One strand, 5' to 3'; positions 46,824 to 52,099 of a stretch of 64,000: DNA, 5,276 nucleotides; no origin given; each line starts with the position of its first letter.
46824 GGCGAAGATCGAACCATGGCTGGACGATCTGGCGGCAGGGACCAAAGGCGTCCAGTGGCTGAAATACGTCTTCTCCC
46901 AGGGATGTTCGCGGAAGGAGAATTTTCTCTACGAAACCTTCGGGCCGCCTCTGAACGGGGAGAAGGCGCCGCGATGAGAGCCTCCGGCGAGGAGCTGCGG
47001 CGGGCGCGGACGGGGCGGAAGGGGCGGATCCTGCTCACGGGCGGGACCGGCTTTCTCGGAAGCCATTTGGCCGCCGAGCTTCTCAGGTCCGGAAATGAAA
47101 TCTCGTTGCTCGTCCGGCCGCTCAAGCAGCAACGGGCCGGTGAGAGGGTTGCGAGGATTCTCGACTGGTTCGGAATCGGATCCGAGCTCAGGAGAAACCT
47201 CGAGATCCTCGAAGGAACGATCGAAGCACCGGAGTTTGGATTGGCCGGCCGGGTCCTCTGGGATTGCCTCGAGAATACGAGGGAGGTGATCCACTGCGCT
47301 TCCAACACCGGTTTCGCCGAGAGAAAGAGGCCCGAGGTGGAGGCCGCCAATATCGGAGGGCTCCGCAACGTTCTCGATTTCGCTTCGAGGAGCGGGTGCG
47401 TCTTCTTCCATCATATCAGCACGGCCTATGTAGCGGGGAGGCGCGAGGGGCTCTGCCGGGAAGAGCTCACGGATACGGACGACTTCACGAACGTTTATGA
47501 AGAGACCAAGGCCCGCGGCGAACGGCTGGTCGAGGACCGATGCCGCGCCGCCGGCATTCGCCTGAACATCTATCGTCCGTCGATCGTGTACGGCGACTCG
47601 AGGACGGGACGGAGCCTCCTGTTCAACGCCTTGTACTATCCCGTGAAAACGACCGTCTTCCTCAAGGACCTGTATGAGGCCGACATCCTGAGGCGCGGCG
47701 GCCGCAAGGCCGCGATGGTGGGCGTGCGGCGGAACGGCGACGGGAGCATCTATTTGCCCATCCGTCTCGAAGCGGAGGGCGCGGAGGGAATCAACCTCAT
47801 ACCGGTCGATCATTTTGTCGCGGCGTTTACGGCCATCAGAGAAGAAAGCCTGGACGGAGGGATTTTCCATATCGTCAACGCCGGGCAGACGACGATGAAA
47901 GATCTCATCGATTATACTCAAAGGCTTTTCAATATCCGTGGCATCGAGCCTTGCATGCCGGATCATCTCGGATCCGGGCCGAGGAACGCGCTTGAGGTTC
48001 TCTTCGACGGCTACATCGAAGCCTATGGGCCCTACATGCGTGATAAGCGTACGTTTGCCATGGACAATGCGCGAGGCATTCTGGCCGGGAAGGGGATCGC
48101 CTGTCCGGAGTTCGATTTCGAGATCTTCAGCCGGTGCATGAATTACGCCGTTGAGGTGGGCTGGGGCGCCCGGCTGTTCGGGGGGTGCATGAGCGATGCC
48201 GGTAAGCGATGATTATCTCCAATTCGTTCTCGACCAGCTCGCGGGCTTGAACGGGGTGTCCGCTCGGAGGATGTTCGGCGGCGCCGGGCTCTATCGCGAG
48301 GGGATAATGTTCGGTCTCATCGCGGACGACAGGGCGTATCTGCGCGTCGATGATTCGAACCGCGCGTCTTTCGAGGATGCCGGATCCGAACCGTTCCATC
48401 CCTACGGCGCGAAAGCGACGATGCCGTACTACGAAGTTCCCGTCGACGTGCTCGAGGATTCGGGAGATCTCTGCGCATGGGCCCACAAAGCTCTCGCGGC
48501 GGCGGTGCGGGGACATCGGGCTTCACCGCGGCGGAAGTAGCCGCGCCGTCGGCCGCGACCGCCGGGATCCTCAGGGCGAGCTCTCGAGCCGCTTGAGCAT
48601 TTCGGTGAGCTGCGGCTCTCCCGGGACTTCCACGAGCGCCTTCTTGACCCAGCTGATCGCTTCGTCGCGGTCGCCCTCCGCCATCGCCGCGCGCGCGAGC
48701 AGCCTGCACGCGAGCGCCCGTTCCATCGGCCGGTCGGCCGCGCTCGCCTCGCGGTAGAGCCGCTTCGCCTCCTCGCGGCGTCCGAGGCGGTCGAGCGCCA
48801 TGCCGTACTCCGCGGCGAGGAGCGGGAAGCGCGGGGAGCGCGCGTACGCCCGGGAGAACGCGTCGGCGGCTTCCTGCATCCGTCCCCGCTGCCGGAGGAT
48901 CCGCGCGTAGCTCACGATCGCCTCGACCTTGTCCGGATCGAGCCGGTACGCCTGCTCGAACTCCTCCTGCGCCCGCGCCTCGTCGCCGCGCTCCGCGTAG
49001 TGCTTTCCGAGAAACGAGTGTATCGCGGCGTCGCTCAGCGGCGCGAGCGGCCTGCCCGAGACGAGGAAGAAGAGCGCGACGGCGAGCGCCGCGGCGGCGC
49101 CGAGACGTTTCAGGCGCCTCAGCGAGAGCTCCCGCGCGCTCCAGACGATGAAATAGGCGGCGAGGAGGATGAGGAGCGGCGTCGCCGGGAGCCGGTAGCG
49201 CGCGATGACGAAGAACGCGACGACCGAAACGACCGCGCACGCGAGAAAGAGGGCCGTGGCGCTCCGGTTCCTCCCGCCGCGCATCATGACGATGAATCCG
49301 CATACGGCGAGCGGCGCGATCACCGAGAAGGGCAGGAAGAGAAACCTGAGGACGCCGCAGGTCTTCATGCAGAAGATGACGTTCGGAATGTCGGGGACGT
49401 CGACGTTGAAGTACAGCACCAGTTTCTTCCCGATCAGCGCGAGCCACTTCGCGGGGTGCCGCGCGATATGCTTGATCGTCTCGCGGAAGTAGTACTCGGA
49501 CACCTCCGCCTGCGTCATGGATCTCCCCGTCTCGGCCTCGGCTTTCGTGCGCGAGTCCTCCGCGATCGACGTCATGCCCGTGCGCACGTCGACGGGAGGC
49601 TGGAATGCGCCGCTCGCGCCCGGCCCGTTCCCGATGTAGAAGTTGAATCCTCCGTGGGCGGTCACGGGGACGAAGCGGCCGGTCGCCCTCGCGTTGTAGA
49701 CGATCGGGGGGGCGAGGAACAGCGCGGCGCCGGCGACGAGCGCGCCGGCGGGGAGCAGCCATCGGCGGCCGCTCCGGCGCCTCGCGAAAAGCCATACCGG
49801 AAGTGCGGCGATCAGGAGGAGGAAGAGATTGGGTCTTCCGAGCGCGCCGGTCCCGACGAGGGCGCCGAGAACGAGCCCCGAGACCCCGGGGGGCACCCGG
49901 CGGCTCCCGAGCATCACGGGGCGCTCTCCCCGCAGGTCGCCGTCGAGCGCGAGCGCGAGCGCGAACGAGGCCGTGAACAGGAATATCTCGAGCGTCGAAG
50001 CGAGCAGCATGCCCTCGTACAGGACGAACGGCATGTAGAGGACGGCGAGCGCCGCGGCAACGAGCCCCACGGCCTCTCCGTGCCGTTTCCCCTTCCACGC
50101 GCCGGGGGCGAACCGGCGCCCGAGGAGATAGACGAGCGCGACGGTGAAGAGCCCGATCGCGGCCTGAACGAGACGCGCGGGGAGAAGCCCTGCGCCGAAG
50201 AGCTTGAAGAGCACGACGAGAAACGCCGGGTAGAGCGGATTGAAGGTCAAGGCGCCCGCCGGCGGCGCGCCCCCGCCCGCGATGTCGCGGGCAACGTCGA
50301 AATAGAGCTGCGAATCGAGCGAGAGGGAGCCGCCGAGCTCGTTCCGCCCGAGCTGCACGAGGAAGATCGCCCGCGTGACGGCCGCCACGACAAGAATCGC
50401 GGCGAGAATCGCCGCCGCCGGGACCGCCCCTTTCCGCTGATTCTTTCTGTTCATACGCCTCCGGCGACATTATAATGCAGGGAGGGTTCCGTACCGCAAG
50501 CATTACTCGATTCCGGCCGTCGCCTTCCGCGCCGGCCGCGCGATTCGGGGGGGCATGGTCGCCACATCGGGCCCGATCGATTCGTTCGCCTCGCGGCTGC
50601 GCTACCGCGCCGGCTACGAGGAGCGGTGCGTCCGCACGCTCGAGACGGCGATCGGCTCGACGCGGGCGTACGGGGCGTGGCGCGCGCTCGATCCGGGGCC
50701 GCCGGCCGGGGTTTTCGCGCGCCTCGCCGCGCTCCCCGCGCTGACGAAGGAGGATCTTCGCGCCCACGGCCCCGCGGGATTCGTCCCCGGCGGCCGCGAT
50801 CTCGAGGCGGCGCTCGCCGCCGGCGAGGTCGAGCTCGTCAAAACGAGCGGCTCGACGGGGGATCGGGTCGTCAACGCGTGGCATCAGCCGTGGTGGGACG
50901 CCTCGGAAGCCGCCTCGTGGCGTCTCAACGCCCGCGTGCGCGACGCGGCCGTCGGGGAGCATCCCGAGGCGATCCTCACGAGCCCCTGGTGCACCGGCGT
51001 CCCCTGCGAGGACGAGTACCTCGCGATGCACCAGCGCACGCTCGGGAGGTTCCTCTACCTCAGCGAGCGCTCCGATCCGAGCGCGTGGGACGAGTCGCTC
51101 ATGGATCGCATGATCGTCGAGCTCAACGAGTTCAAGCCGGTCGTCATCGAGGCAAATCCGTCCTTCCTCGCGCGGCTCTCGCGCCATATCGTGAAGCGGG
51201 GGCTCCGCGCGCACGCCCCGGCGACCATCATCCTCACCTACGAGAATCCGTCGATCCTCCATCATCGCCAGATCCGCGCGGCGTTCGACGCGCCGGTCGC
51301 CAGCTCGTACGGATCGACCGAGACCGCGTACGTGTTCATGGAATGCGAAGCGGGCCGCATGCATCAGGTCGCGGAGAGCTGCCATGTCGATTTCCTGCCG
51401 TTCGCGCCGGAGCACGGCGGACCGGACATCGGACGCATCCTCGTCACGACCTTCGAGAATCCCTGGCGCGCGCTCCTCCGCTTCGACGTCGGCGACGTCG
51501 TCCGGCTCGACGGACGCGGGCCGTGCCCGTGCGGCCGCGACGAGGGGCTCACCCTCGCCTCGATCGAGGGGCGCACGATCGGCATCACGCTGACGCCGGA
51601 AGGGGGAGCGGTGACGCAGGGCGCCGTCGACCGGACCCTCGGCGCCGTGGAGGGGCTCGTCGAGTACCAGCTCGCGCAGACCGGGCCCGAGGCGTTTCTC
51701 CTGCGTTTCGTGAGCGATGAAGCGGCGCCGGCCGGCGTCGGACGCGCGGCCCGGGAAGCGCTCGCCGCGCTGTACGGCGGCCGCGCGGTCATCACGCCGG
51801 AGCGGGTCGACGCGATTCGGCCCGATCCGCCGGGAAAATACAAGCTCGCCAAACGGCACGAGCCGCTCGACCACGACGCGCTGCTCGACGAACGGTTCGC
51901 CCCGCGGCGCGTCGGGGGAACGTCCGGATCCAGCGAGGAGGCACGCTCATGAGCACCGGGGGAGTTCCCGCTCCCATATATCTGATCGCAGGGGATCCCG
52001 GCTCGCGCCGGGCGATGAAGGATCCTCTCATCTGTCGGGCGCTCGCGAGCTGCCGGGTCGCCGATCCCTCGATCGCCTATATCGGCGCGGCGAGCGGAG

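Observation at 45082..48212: Unusual Fe-S + FAD_binding_4 oxidase translationally coupled to a thioester-reductase-domain reductase: candidate ether-lipid or polyprenyl-phospho-sugar pathway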

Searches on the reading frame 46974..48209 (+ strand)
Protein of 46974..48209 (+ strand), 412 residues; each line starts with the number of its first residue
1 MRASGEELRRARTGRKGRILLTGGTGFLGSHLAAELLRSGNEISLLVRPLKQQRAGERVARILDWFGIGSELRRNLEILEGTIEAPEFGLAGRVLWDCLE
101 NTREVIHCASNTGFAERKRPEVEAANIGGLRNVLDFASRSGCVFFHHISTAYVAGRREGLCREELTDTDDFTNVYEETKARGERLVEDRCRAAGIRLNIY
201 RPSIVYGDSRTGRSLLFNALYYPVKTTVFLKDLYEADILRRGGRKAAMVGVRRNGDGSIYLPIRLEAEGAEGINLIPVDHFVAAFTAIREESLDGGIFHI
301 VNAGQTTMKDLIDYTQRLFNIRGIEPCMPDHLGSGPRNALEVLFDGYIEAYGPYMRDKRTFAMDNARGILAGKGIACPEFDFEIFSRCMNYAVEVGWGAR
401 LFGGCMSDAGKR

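Call 7: search_protein_families(library=pfam, proteins=[window:46974-48209:+], max_evalue=0.1)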
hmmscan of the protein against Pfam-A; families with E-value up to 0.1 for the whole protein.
window:46974-48209:+ (412 aa): 6 families
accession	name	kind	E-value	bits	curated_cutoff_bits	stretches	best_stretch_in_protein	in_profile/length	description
PF07993.18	NAD_binding_4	-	1.8e-41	142.5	20.1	1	21-229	1-231/258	Male sterility protein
PF01370.27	Epimerase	-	3e-20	73.1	20.9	1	19-209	1-176/240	NAD dependent epimerase/dehydratase family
PF04321.23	RmlD_sub_bind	-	6.6e-13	48.8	27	1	18-210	2-156/287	RmlD substrate binding domain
PF01073.25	3Beta_HSD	-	2.8e-10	40.1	22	1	21-211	2-187/280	3-beta hydroxysteroid dehydrogenase/isomerase family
PF16363.11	GDP_Man_Dehyd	-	7.1e-09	36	27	1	20-210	1-188/332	GDP-mannose 4,6 dehydratase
PF05368.20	NmrA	-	0.0056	16.8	27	1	16-55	2-41/298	NmrA-like family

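Call 8: search_protein_families(library=ncbifam, proteins=[window:46974-48209:+], max_evalue=0.1)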
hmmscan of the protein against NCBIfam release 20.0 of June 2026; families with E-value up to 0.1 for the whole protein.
window:46974-48209:+ (412 aa): 25 families
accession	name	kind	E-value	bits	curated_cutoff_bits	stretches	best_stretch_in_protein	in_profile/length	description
NF005539.0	PRK07201.1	equivalog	2.1e-34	119.3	549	2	19-226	3-198/657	SDR family oxidoreductase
TIGR01746.1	Thioester-redct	subfamily_domain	9.5e-31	107.3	213.35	1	19-228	2-218/371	thioester reductase domain-containing protein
NF038078.1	NRPS_MxcG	equivalog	8.5e-16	56.4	2300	1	12-212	1078-1281/1442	myxochelin non-ribosomal peptide synthetase MxcG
TIGR03466.1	HpnA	hypoth_equivalog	4.4e-12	45.5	367.65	1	19-208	3-173/327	hopanoid-associated sugar epimerase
TIGR03443.1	alpha_am_amid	equivalog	1e-09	36.4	1030.1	1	13-215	969-1190/1390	L-aminoadipate-semialdehyde dehydrogenase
TIGR01214.1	rmlD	equivalog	3.2e-09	36.3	224.05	1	18-210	1-155/285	dTDP-4-dehydrorhamnose reductase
NF042422.1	oxyalk_red_OleD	equivalog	2e-07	30.7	580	2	97-208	58-171/329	2-alkyl-3-oxoalkanoate reductase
TIGR04180.1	EDH_00030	hypoth_equivalog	7.2e-07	28.6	475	1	19-215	1-185/297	NAD-dependent 4,6-dehydratase LegB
NF042423.1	oxyalk_red_Shew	equivalog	1.1e-06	28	580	1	96-208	65-177/331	2-alkyl-3-oxoalkanoate reductase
TIGR01179.1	galE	equivalog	1.3e-06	27.5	262.3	1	18-199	1-170/332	UDP-glucose 4-epimerase GalE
NF047350.1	aureusi_NRPS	equivalog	5e-06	23.6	2500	1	14-153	2025-2158/2373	aureusimine non-ribosomal peptide synthetase AusA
TIGR01181.1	dTDP_gluc_dehyt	equivalog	7.8e-06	25.2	365.1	1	124-208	98-184/321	dTDP-glucose 4,6-dehydratase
TIGR01777.1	yfcH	hypoth_equivalog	3.7e-05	23.5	207.35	1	19-55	1-37/292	TIGR01777 family oxidoreductase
NF007440.0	PRK09987.1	equivalog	0.0001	21.7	308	1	124-207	79-156/299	dTDP-4-dehydrorhamnose reductase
NF041592.1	carboxyl_red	equivalog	0.00026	18.7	1300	1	18-209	766-976/1160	carboxylic acid reductase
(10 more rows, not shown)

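Call 16: search_solved_structures(query=window:46974-48209:+, max_evalue=0.001)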
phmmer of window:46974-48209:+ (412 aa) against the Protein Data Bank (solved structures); distinct sequences matched with E-value up to 0.001: 21.
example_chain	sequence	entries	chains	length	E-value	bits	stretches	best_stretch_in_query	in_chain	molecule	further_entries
8v1x_A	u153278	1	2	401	2e-17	66.4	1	17-214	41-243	Type I polyketide synthase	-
4u7w_A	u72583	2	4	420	2.2e-17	66.3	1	13-213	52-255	MxaA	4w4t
7eoz_A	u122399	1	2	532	2.1e-06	30.2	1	18-164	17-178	Fatty acyl-CoA reductase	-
6nki_A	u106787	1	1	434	9.7e-06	27.9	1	17-107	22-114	NRPS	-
9rl0_E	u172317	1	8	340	2e-05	26.9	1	19-209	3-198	CDP-tyvelose 2-epimerase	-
6kv9_A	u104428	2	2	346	9.1e-05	24.7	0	16-186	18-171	MoeE5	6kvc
3wj7_A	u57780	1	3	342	0.00026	23.2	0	19-207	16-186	Putative oxidoreductase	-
9hi2_A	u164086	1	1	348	0.00027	23.2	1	18-193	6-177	UDP-glucose 4-epimerase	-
1i3k_A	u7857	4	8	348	0.00027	23.2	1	18-193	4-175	UDP-GLUCOSE 4-EPIMERASE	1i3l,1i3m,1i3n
8vr2_A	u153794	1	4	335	0.00029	23.1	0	14-215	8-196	NAD-dependent epimerase/dehydratase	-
1ek5_A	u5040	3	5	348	0.0003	23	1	18-193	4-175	UDP-GALACTOSE 4-EPIMERASE | UDP-glucose 4-epimerase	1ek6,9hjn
1hzj_A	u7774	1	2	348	0.0003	23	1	18-193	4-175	UDP-GALACTOSE 4-EPIMERASE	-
9hi1_B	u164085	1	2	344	0.00032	22.9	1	18-193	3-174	UDP-glucose 4-epimerase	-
9hi0_B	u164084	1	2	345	0.00032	22.9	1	18-193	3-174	UDP-glucose 4-epimerase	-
3vps_A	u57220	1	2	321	0.00036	22.8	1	13-46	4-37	NAD-dependent epimerase/dehydratase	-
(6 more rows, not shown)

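Call 36: find_homologous_proteins(query=window:46974-48209:+)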
Query window:46974-48209:+ (412 aa): 2055 proteins with E <= 0.001 among 8000 candidates; the best 120 are listed.
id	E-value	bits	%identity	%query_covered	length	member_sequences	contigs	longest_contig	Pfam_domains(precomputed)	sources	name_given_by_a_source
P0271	8.9e-277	936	100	100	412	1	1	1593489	PF04321.24,PF16363.12,PF01073.26,PF07993.19,PF01370.28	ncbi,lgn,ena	-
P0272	7.8e-221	751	83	98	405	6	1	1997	PF04321.24,PF16363.12,PF01073.26,PF07993.19,PF01370.28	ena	-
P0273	4.7e-220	749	81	98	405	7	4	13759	PF04321.24,PF16363.12,PF01073.26,PF07993.19,PF01370.28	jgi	jgi:nucleoside-diphosphate-sugar epimerase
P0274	1.0e-219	748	82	98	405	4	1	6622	PF04321.24,PF16363.12,PF01073.26,PF07993.19,PF01370.28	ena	-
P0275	2.7e-219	746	82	98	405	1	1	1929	PF04321.24,PF16363.12,PF01073.26,PF07993.19,PF01370.28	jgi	jgi:nucleoside-diphosphate-sugar epimerase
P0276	2.8e-219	746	82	98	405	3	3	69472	PF04321.24,PF16363.12,PF01073.26,PF07993.19,PF01370.28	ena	-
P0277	1.9e-218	743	81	98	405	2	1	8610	PF04321.24,PF16363.12,PF01073.26,PF07993.19,PF01370.28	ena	-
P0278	3.7e-218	742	81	98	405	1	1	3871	PF04321.24,PF16363.12,PF01073.26,PF07993.19,PF01370.28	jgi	-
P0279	8.5e-218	741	81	98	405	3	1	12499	PF04321.24,PF16363.12,PF01073.26,PF07993.19,PF01370.28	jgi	-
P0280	6.1e-217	738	81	98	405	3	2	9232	PF04321.24,PF16363.12,PF01073.26,PF07993.19,PF01370.28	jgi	jgi:nucleoside-diphosphate-sugar epimerase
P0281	3.3e-216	736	81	98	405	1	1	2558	PF04321.24,PF16363.12,PF01073.26,PF07993.19,PF01370.28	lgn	-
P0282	1.5e-214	731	80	98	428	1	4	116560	PF04321.24,PF16363.12,PF01073.26,PF07993.19,PF01370.28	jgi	jgi:nucleoside-diphosphate-sugar epimerase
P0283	1.4e-206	704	77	98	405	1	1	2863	PF04321.24,PF16363.12,PF01073.26,PF07993.19,PF01370.28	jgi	-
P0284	1.8e-206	704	78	97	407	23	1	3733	PF04321.24,PF16363.12,PF01073.26,PF07993.19,PF01370.28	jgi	-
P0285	4.9e-203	693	76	97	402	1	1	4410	PF04321.24,PF16363.12,PF01073.26,PF07993.19,PF01370.28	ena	-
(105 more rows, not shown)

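Call 85: predict_structure(alignment_id=A4)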
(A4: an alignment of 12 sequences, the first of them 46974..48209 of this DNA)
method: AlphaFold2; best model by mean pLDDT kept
length: 412 residues; sequences in the alignment: 12
mean_pLDDT: 75.3   pTM: 0.79
mean pLDDT of the five models: 75.3, 65.8, 65.3, 63.1, 61.1
residues with pLDDT >= 90: 79; 70-90: 210; 50-70: 77; < 50: 46
segments of 3 or more residues with pLDDT < 50: 112-117, 151-172, 396-412
pLDDT, mean of each block of 10 residues (from residue 1): 78 89 82 93 90 83 87 94 90 93 87 49 72 89 77 37 34 55 74 80 79 62 70 84 86 89 74 78 92 84 77 85 81 67 60 55 79 88 82 54 36 28
secondary structure, 60 per line:
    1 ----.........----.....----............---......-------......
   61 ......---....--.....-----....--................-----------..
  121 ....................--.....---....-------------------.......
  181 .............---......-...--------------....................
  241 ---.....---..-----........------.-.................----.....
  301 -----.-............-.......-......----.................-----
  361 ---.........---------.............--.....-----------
elements in order: H5-13 E18-22 H27-38 E42-47 H55-66 H70-73 E76-80 H86-89 H92-101 E102-107 H119-140 E143-147 H151-154 H174-193 E197-202 E204-206 H221-240 H244-248 E259-266 E275-277 H278-291 E296-300 H308-319 E321-327 H329-334 H339-355 H364-372 H382-394 H397-401

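Call 87: fold_search(model_id=the predicted structure, library=pdb)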
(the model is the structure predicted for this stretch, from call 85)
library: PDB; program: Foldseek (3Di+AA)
matches with E <= 10: 1994; with E <= 0.001: 1576
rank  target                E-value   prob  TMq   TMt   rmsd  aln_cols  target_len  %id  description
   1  4u7w_A                1.6e-20  1.00  0.64  0.67   6.3       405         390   21  The crystal structure of the terminal R domain from the myxalamid PKS-NRPS biosynthetic pathway (released 2015-08-12)
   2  4w4t_B                2.2e-19  1.00  0.62  0.65   6.4       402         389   22  The crystal structure of the terminal R domain from the myxalamid PKS-NRPS biosynthetic pathway (released 2015-08-12)
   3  4w4t_A                2.2e-19  1.00  0.62  0.65   7.1       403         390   22  The crystal structure of the terminal R domain from the myxalamid PKS-NRPS biosynthetic pathway (released 2015-08-12)
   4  4u7w_B                2.9e-19  1.00  0.63  0.65   6.4       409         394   21  The crystal structure of the terminal R domain from the myxalamid PKS-NRPS biosynthetic pathway (released 2015-08-12)
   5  8v1x_A                2.7e-18  1.00  0.67  0.71   5.8       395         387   22  Crystal structure of polyketide synthase (PKS) thioreductase domain from Streptomyces coelicolor (released 2024-11-27)
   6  8v1x_B                6.8e-18  1.00  0.67  0.70   5.6       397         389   22  Crystal structure of polyketide synthase (PKS) thioreductase domain from Streptomyces coelicolor (released 2024-11-27)
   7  6vtj                  5.4e-16  1.00  0.60  0.53   8.7       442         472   17  Structure of a thiolation-reductase di-domain from an archaeal non-ribosomal peptide synthetase (released 2020-02-26)
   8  6vtz                  2.6e-15  1.00  0.60  0.65   8.4       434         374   18  Structure of a thiolation-reductase di-domain from an archaeal non-ribosomal peptide synthetase (released 2020-02-26)
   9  1sb8                  4.0e-15  1.00  0.55  0.65   7.8       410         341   16  Crystal structure of Pseudomonas aeruginosa UDP-N-acetylglucosamine 4-epimerase complexed with UDP-N-acetylgalactosamine (released 2004-05-25)
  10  4u5q_B                5.0e-15  1.00  0.58  0.57   8.0       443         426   16  High resolution crystal structure of reductase (R) domain of nonribosomal peptide synthetase from Mycobacterium tuberc (released 2016-01-13)
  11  8vr2_C                6.0e-15  1.00  0.56  0.70   5.7       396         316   18  Crystal structure of the Pcryo_0617 oxidoreductase/decarboxylase from Psychrobacter cryohalolentis K5 in the presence  (released 2024-01-31)
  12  8rdi_A                1.2e-14  1.00  0.55  0.70   6.3       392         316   15  Crystal structure of UDP-galactose 4-epimerase from Pyrococcus horikoshii containing Y145F mutation and with bound NAD (released 2024-12-18)
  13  1sb9                  1.8e-14  1.00  0.55  0.65   7.4       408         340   16  Crystal structure of Pseudomonas aeruginosa UDP-N-acetylglucosamine 4-epimerase complexed with UDP-glucose (released 2004-05-25)
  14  3aw9_A                2.6e-14  1.00  0.52  0.68   6.4       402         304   19  Structure of UDP-galactose 4-epimerase mutant (released 2012-02-29)
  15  8aep_A                2.7e-14  1.00  0.64  0.67   6.0       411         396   16  Reductase domain of the carboxylate reductase of Neurospora crassa (released 2023-03-08)
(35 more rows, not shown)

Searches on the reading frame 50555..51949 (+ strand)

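Call 10: search_protein_families(library=pfam, proteins=[window:50555-51949:+], max_evalue=0.001)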
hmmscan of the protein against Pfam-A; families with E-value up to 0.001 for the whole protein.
window:50555-51949:+ (465 aa): 0 families

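Call 12: search_protein_families(library=pfam, proteins=[window:50555-51949:+], max_evalue=0.05)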
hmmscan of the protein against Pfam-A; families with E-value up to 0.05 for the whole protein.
window:50555-51949:+ (465 aa): 0 families

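Call 26: search_protein_families(library=ncbifam, proteins=[window:50555-51949:+], max_evalue=0.001)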
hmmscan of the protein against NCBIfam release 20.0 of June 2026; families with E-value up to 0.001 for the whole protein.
window:50555-51949:+ (465 aa): 5 families
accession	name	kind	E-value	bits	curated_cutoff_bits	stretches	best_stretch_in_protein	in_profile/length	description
NF045666.1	DVU1553_fam_AMP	equivalog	4.9e-11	42.3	300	1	184-329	172-320/331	DVU_1553 family AMP-dependent CoA ligase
NF053551.1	FlxY_rubin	equivalog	2.8e-09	36.2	520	1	237-341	219-323/424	flexirubin biosynthesis putative acyl-CoA ligase FlxY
TIGR02304.1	aden_form_hyp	equivalog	1.6e-08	34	251.9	1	183-383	176-373/430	F390 synthetase-related protein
NF041217.1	BagE_FevW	exception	6.1e-07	28.7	800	1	233-329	205-301/424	bagremycin/ferroverdin synthetase BagE/FevW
TIGR03335.1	F390_ftsA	equivalog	3.3e-05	22.8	458.7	1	190-330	172-320/445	coenzyme F390 synthetase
